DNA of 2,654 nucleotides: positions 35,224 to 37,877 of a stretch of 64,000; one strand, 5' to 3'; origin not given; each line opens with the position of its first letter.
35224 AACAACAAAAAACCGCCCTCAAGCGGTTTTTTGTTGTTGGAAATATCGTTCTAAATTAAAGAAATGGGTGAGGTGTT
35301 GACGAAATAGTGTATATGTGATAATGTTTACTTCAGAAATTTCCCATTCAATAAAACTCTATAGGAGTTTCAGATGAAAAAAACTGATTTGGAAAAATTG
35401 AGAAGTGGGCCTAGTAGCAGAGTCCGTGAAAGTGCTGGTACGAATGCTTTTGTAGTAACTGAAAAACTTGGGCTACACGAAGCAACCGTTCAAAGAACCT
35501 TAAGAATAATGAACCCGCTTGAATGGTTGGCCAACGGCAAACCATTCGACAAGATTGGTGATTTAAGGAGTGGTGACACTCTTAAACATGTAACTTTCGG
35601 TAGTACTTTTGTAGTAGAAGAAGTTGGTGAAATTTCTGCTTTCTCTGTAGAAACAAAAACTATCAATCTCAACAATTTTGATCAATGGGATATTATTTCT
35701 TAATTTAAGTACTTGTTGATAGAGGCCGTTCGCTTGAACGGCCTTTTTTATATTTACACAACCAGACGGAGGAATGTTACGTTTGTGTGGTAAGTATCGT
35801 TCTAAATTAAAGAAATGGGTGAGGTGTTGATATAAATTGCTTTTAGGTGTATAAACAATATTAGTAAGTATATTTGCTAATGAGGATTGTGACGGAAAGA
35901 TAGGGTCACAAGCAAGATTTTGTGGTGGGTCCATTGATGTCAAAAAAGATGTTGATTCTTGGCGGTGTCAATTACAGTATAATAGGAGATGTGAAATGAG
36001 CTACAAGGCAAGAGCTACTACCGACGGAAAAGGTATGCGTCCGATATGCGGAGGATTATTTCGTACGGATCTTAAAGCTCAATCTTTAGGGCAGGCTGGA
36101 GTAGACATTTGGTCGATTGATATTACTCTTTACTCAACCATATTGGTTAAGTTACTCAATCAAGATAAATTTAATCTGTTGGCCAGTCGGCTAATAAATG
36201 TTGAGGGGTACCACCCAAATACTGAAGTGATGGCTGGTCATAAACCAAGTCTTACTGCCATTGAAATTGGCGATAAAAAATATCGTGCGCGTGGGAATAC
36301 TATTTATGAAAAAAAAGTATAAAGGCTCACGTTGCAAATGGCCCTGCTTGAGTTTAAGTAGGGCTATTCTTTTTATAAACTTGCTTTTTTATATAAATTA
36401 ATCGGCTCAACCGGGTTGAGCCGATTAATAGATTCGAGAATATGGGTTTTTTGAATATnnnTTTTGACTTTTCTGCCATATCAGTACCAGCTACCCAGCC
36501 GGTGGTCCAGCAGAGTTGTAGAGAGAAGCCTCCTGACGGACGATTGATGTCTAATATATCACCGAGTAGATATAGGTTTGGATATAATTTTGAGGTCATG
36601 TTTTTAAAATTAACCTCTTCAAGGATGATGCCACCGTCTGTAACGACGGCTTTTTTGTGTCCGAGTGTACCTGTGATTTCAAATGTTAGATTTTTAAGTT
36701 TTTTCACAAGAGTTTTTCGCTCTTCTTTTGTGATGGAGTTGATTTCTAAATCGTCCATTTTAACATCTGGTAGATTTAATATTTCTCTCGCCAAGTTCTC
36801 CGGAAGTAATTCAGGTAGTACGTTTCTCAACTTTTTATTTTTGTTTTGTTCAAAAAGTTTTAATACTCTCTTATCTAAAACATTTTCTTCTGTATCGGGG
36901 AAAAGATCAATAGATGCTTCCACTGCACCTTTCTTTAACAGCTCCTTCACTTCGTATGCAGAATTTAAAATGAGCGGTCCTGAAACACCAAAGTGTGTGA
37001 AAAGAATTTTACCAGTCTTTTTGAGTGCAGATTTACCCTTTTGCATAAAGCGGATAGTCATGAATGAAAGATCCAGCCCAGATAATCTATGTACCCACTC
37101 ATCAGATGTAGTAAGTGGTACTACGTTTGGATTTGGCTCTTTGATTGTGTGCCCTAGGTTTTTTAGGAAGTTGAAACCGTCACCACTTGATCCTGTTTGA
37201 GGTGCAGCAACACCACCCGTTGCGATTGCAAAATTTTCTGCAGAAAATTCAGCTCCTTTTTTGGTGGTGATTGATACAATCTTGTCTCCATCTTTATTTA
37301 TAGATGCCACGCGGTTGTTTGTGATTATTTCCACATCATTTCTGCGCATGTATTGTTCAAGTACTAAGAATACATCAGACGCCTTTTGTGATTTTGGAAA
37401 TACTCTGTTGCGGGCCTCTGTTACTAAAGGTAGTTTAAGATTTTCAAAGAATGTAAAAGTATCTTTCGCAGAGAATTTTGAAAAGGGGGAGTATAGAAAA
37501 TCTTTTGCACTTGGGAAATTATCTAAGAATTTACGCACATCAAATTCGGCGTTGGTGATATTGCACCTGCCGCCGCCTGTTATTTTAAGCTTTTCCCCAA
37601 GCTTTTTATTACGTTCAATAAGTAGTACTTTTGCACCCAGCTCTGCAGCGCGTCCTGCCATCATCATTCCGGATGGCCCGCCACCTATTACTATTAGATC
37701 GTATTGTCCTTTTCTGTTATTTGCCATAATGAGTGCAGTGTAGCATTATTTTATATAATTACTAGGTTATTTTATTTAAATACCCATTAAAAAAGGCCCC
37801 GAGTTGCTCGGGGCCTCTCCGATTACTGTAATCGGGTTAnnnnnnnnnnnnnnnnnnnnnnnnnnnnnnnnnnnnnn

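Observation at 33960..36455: Repeat-bounded cassette region of small proteins downstream of the giant secreted protein, with shared C-terminal motif and homogenised 3' ends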

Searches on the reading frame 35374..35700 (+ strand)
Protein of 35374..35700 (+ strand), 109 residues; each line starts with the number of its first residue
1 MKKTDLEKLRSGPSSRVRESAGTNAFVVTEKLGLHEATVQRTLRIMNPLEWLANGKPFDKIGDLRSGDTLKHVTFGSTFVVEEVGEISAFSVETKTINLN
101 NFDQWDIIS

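Call 14: search_protein_families(library=pfam, proteins=[window:35374-35700:+], max_evalue=0.1)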
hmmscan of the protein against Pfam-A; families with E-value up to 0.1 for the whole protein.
window:35374-35700:+ (109 aa): 0 families

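Call 15: search_protein_families(library=phrogs, proteins=[window:35374-35700:+], max_evalue=0.1)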
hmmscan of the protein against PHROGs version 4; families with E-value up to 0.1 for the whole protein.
window:35374-35700:+ (109 aa): 0 families

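Call 47: search_protein_families(library=ncbifam, proteins=[window:35374-35700:+], max_evalue=0.1)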
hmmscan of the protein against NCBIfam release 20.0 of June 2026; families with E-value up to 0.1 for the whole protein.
window:35374-35700:+ (109 aa): 0 families

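Call 48: search_protein_families(library=padloc, proteins=[window:35374-35700:+], max_evalue=0.1)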
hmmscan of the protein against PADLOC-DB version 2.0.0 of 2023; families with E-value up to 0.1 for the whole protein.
window:35374-35700:+ (109 aa): 0 families

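Call 50: find_homologous_proteins(query=window:35374-35700:+, max_evalue=0.01)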
Query window:35374-35700:+ (109 aa): 1 proteins with E <= 0.01 among 3 candidates.
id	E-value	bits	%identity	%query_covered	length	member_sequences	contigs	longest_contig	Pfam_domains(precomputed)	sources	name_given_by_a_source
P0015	8.2e-65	233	100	100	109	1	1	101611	-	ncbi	ncbi:hypothetical protein ACFL0K_00250 [Patescibacteria group bacterium]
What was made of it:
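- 35374..35703 (+): ORF109, a strain-specific ORFan gene with an AGGAG ribosome-binding site and its own terminator (35721-35746). Only a self-hit among 5.8e9 proteins (call 50).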

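Call 61: search_solved_structures(query=window:35374-35700:+, max_evalue=5)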
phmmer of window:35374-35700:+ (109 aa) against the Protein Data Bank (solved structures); distinct sequences matched with E-value up to 5: 4.
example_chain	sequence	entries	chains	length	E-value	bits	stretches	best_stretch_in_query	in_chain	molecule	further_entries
5loe_A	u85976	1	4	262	0.53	13.6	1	33-95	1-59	GTP-sensing transcriptional pleiotropic repressor CodY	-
7a23_O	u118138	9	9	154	1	12.7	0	29-64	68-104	18kDa | NADH dehydrogenase [ubiquinone] iron-sulfur protein 4, mitochondrial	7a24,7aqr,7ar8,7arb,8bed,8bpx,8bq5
2b18_A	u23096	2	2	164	1.1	12.5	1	35-95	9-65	GTP-sensing transcriptional pleiotropic repressor codY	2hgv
2gx5_A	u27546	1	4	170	1.2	12.5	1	35-95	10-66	GTP-sensing transcriptional pleiotropic repressor codY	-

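Call 90: predict_structure(protein=window:35374-35700:+)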
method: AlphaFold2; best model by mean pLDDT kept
length: 109 residues; sequences in the alignment: 1
mean_pLDDT: 39.2   pTM: 0.34
mean pLDDT of the five models: 39.2, 35.1, 33.1, 32.7, 32.3
residues with pLDDT >= 90: 0; 70-90: 0; 50-70: 18; < 50: 91
segments of 3 or more residues with pLDDT < 50: 1-40, 48-57, 67-79, 83-109
pLDDT, mean of each block of 10 residues (from residue 1): 38 31 38 38 52 45 50 41 40 30 27
secondary structure, 60 per line:
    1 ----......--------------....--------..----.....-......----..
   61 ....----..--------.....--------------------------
elements in order: H5-10 E25-28 E43-47 H49-54 E59-64 E79-83
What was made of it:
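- Tried and rejected: An AF2 model of ORF109 from a single sequence was unusable (pLDDT 39, call 90).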

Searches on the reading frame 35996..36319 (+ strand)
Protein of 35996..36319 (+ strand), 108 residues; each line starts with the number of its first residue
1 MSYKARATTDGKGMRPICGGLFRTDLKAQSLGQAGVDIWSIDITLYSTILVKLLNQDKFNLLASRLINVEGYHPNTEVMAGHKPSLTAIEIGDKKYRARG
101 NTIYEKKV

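Call 14: search_protein_families(library=pfam, proteins=[window:35996-36319:+], max_evalue=0.1)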
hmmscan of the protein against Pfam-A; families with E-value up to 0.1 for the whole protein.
window:35996-36319:+ (108 aa): 1 family
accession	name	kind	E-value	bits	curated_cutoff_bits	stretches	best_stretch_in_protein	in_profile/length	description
PF22555.1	DAM-like-phage1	-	0.0031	17.3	27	1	18-61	29-72/274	Phage DNA Adenine Methylase-like domain 1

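Call 15: search_protein_families(library=phrogs, proteins=[window:35996-36319:+], max_evalue=0.1)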
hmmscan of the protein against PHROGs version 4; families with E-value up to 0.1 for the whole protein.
window:35996-36319:+ (108 aa): 0 families

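Call 47: search_protein_families(library=ncbifam, proteins=[window:35996-36319:+], max_evalue=0.1)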
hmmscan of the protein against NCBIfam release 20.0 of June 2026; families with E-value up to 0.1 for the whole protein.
window:35996-36319:+ (108 aa): 1 family
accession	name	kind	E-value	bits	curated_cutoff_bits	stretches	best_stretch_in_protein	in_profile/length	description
NF009980.0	PRK13446.1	equivalog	0.014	15.3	129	1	67-103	24-60/136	F0F1 ATP synthase subunit epsilon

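Call 48: search_protein_families(library=padloc, proteins=[window:35996-36319:+], max_evalue=0.1)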
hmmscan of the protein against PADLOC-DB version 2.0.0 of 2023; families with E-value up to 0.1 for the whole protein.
window:35996-36319:+ (108 aa): 0 families

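Call 51: find_homologous_proteins(query=window:35996-36319:+, max_evalue=0.01)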
Query window:35996-36319:+ (108 aa): 1 proteins with E <= 0.01 among 2 candidates.
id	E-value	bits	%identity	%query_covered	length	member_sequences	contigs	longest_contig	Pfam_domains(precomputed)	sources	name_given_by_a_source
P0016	5.9e-65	234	100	100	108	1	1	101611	-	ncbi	ncbi:hypothetical protein ACFL0K_00255 [Patescibacteria group bacterium]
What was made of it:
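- ORF109 and ORF108 have no relatives at all (calls 50, 51).
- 35996..36322 (+): ORF108, a strain-specific ORFan gene with an AGGAG ribosome-binding site and its own terminator (36337-36368). Only a self-hit (call 51).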

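Call 62: search_solved_structures(query=window:35996-36319:+, max_evalue=5)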
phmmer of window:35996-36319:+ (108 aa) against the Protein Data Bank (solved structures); distinct sequences matched with E-value up to 5: 3.
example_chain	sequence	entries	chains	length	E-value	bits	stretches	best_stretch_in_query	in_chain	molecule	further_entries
6cnh_A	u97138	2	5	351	1.5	12.5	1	34-80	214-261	Serine/threonine-protein kinase PRP4 homolog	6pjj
6pk6_A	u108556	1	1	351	1.5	12.4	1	34-80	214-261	Serine/threonine-protein kinase PRP4 homolog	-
4ian_A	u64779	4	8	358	1.5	12.4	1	34-80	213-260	Serine/threonine-protein kinase PRP4 homolog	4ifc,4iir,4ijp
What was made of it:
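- Tried and rejected: PDB sequence searches for ORF109 and ORF108 gave only chance-level hits (calls 61, 62).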

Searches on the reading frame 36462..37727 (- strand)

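Call 14: search_protein_families(library=pfam, proteins=[window:36462-37727:-], max_evalue=0.1)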
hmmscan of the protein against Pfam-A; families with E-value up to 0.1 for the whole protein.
window:36462-37727:- (422 aa): 16 families
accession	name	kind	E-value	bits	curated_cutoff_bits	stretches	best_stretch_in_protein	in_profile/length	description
PF03486.20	HI0933_like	-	3e-78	263.1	50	1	10-415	2-243/244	HI0933-like protein Rossmann domain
PF22780.1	HI0933_like_1st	-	5.5e-34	117.8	27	1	200-362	2-165/165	HI0933-like protein barrel and H2TH domain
PF12831.13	FAD_oxidored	-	8.3e-13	48.8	27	1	10-170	1-144/416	FAD dependent oxidoreductase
PF00070.33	Pyr_redox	-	2.9e-12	47.4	22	2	11-44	2-35/82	Pyridine nucleotide-disulphide oxidoreductase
PF07992.20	Pyr_redox_2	-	3e-12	47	26.1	2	10-44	144-178/291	Pyridine nucleotide-disulphide oxidoreductase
PF13738.12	Pyr_redox_3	-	3.5e-10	40.1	30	2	85-178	46-140/305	Pyridine nucleotide-disulphide oxidoreductase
PF01266.30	DAO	-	5.2e-08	33.2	27.9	2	10-44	1-35/353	FAD dependent oxidoreductase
PF01134.28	GIDA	-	3.6e-07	30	22.1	1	10-41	1-32/391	Glucose inhibited division protein A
PF00890.30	FAD_binding_2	-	3.9e-07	30.1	20.4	1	10-57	1-48/414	FAD binding domain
PF13450.12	NAD_binding_8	-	0.00012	22.7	21.9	1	13-44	1-32/68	NAD(P)-binding Rossmann-like domain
PF01494.25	FAD_binding_3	-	0.0003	20.6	22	1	9-42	2-35/349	FAD binding domain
PF01262.27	AlaDh_PNT_C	-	0.0011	18.9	23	1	11-84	31-79/214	Alanine dehydrogenase/PNT, C-terminal domain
PF05834.18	Lycopene_cycl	-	0.0012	18.4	23.4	1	10-42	1-35/380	Lycopene cyclase protein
PF01946.23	Thi4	-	0.011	15.4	26.2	1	9-47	18-57/235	Thi4 family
PF13454.12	NAD_binding_9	-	0.026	14.9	21.8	0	13-45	2-37/155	FAD-NAD(P)-binding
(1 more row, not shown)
